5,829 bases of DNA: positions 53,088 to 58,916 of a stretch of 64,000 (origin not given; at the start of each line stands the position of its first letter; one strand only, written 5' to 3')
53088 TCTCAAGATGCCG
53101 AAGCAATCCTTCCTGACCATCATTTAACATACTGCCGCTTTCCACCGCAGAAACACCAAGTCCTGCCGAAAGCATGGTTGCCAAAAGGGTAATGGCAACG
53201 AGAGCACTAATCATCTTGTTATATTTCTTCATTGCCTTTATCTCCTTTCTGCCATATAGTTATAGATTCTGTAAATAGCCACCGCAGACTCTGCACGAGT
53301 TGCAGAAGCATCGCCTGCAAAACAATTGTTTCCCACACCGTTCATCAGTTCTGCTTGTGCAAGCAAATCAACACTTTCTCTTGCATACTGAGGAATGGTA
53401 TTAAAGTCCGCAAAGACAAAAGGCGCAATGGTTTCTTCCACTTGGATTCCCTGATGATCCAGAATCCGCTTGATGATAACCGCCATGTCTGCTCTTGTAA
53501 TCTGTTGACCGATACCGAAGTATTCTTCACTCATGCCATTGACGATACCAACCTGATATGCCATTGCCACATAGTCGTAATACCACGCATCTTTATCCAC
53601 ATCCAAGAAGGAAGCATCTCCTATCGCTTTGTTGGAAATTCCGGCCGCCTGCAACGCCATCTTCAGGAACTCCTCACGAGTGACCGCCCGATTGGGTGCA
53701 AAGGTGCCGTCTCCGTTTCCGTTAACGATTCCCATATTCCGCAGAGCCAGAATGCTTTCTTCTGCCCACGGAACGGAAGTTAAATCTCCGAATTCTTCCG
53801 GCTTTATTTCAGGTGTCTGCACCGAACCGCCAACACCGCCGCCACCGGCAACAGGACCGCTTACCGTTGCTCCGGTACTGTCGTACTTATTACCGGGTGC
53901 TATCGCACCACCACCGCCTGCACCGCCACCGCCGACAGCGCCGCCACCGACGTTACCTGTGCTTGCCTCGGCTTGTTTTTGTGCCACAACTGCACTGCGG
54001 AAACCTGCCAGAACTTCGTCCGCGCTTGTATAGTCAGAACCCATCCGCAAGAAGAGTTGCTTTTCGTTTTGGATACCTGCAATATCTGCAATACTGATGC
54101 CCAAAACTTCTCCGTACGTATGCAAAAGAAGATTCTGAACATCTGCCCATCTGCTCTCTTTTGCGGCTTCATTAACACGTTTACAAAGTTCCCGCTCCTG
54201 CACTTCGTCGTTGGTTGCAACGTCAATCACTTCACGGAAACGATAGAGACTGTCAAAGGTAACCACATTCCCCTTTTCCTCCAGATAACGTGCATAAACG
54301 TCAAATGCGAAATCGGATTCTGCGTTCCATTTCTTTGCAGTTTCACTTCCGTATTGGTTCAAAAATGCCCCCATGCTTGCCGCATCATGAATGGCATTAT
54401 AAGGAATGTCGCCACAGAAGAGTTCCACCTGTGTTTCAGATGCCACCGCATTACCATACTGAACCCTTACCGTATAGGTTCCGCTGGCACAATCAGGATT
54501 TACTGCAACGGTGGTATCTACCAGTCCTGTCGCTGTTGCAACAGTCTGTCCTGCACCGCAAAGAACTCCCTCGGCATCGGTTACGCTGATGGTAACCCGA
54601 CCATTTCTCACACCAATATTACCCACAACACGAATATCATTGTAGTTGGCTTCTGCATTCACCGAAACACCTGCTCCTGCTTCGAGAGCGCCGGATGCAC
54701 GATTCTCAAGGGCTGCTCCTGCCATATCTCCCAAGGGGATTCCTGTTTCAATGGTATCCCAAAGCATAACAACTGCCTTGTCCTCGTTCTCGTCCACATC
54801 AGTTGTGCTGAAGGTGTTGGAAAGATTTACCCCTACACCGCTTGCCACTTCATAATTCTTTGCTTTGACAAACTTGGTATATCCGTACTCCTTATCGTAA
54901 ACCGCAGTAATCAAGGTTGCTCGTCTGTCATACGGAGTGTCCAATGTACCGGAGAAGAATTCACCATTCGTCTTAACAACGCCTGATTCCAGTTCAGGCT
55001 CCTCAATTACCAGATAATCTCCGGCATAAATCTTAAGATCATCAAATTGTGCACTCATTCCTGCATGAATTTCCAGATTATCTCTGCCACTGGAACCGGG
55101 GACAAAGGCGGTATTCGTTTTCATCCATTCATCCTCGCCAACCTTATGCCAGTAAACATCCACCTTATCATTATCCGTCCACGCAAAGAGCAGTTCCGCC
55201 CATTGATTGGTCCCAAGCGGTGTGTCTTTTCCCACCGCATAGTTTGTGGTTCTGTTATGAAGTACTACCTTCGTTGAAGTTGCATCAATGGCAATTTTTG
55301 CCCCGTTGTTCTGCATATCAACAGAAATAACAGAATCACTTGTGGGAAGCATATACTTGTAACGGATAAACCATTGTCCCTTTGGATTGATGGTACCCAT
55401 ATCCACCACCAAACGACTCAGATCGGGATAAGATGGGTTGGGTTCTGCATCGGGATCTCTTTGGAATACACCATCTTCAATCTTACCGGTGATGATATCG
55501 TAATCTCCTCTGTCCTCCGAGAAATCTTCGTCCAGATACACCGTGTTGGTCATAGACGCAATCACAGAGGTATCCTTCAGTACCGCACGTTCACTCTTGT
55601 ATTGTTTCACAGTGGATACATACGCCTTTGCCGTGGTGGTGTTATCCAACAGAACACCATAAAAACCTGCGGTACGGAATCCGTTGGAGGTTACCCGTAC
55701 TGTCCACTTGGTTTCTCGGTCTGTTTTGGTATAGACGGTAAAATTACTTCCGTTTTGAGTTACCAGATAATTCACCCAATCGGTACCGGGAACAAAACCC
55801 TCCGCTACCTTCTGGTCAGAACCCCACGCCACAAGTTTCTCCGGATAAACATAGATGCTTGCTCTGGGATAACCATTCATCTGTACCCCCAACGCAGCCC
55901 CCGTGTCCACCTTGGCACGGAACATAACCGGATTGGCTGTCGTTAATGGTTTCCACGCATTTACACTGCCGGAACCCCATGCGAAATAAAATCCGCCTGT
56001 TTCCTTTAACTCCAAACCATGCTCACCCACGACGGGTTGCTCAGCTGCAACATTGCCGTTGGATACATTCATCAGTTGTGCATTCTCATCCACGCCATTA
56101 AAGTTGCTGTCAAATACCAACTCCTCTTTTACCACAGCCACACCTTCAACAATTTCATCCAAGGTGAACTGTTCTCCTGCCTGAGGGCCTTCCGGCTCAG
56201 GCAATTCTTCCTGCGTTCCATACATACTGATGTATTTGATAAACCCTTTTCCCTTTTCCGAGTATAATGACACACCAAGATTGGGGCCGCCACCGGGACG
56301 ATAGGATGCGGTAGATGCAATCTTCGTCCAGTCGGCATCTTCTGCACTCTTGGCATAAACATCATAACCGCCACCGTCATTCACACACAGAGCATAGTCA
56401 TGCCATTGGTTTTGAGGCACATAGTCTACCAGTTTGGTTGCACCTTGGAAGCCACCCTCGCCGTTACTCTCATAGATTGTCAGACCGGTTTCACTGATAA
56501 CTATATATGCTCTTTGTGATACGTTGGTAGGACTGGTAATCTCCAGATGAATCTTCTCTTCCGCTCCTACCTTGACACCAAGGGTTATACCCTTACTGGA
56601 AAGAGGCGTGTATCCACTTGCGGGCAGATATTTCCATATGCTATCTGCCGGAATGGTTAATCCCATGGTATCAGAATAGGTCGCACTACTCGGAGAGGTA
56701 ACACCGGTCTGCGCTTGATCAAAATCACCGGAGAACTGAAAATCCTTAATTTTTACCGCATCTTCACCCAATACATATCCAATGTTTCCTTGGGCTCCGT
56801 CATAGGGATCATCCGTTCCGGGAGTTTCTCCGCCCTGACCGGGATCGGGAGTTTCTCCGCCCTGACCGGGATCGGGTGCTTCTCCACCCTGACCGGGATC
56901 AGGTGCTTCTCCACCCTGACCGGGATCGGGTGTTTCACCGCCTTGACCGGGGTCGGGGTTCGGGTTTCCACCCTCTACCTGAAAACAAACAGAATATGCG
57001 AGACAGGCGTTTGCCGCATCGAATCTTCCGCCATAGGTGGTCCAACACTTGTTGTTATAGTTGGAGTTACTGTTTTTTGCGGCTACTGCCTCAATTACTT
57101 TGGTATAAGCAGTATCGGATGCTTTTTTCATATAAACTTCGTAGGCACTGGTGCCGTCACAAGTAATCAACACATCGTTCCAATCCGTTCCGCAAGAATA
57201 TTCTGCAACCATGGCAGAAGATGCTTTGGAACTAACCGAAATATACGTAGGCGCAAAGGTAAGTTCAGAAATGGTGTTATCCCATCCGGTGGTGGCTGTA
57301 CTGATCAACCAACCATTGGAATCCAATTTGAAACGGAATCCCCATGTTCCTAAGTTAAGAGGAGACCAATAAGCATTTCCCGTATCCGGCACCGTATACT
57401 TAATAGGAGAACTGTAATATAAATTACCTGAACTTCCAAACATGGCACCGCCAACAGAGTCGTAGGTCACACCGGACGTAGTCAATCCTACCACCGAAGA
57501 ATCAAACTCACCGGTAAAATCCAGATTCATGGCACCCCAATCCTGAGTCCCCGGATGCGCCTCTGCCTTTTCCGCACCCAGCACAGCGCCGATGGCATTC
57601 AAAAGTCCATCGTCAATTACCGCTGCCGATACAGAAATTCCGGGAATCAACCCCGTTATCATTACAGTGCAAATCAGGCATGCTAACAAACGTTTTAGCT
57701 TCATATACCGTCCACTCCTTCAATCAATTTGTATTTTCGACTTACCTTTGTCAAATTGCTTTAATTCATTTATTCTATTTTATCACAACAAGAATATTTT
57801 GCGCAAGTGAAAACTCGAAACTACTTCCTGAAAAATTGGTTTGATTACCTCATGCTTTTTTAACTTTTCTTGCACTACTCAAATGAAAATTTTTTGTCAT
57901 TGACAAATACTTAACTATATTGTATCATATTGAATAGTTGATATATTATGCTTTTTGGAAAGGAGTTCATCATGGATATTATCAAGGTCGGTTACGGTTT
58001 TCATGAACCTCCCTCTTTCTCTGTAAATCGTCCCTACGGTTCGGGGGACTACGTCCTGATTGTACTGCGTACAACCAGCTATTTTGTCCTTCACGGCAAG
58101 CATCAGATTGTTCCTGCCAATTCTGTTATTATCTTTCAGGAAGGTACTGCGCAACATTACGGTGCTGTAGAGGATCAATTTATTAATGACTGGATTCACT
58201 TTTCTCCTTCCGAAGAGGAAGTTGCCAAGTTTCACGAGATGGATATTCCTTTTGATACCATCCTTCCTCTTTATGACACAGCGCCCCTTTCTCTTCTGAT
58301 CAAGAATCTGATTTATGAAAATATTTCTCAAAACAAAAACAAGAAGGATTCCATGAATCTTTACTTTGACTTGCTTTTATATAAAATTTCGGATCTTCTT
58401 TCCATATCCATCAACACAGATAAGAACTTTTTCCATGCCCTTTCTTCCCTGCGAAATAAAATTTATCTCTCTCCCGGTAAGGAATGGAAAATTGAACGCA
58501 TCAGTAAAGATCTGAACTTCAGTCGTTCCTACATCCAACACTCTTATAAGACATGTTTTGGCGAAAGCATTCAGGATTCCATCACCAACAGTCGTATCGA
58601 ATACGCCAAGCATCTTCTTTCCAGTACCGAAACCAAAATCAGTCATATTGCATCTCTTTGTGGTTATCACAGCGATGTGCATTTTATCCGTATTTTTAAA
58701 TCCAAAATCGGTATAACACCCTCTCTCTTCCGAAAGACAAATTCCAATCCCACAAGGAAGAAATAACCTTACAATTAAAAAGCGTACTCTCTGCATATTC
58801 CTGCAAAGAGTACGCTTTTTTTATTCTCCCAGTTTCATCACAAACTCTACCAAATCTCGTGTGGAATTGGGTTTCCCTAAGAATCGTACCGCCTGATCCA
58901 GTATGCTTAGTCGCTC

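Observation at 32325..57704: Tandemly duplicated three-gene cassettes for giant wall-anchored surface proteins: candidate undescribed cell-surface system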

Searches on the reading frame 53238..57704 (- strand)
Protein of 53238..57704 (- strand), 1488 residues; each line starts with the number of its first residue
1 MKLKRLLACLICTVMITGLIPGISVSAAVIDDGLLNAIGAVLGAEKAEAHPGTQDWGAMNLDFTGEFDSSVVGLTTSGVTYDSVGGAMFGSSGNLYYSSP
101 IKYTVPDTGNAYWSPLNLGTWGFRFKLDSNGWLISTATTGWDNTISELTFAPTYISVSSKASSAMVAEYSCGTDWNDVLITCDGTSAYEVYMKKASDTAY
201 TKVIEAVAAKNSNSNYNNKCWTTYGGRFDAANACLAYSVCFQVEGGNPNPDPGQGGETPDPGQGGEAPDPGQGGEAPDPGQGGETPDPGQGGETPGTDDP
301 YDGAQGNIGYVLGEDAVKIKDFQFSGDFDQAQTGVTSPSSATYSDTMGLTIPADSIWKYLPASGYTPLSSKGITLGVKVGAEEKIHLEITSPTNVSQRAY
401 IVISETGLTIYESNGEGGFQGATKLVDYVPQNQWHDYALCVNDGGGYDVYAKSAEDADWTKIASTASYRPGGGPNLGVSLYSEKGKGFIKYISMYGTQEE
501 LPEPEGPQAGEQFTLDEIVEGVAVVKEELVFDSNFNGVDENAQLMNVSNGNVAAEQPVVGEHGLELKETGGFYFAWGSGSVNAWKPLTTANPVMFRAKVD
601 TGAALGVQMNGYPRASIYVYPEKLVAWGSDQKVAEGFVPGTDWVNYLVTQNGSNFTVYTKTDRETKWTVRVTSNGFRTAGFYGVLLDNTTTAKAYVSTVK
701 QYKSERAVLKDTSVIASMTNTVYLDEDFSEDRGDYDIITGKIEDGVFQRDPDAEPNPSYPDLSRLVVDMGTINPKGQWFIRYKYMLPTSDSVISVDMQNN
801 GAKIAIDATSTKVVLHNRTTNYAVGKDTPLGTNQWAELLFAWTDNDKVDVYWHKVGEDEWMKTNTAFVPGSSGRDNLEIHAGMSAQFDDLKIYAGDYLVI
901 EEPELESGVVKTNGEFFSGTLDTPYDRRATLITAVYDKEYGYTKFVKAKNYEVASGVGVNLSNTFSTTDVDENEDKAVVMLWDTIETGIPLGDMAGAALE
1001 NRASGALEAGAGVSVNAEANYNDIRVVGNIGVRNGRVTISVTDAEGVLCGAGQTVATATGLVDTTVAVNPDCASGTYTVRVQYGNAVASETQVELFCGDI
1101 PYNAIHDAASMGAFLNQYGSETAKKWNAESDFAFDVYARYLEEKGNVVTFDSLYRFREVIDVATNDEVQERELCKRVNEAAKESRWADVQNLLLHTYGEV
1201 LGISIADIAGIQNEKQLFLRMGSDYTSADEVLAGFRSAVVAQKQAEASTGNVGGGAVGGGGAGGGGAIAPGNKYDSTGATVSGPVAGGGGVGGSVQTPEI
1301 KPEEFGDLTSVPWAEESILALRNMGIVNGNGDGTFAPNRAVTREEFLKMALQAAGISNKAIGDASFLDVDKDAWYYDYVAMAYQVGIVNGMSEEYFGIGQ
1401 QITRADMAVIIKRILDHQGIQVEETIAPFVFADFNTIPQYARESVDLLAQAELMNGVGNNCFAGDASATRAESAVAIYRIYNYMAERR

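Call 3: search_protein_families(library=pfam, proteins=[window:53238-57704:-], max_evalue=0.01)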
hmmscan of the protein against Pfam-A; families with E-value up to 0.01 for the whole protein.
window:53238-57704:- (1488 aa): 1 family
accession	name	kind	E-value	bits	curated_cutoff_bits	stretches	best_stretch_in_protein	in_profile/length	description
PF00395.25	SLH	-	2.9e-32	110.8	20.8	3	1305-1346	2-43/44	S-layer homology domain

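Call 10: search_protein_families(library=ncbifam, proteins=[window:53238-57704:-], max_evalue=0.01)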
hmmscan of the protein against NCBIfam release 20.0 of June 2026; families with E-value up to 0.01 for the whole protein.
window:53238-57704:- (1488 aa): 1 family
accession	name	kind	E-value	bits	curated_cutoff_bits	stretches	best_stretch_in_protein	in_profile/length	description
NF033190.2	inl_like_NEAT_1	exception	3e-12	45.6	1275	1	1365-1483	581-693/754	NEAT domain-containing leucine-rich repeat protein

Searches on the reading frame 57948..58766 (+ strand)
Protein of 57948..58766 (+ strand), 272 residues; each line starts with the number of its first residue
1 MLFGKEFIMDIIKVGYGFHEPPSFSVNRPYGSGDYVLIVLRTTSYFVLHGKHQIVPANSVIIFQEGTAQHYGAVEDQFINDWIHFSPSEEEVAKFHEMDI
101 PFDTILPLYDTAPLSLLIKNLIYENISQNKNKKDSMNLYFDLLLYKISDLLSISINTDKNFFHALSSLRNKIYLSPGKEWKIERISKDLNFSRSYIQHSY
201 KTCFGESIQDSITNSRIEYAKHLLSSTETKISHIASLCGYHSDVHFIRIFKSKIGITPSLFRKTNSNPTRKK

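Call 7: search_protein_families(library=pfam, proteins=[window:57948-58766:+], max_evalue=0.001)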
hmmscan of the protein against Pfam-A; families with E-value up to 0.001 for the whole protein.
window:57948-58766:+ (272 aa): 2 families
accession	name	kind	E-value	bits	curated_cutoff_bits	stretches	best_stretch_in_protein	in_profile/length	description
PF12833.13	HTH_18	-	2e-16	60.5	33.6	1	186-263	2-79/80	Helix-turn-helix domain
PF00165.29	HTH_AraC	-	5.1e-12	46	26.6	1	226-263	6-42/42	Bacterial regulatory helix-turn-helix proteins, AraC family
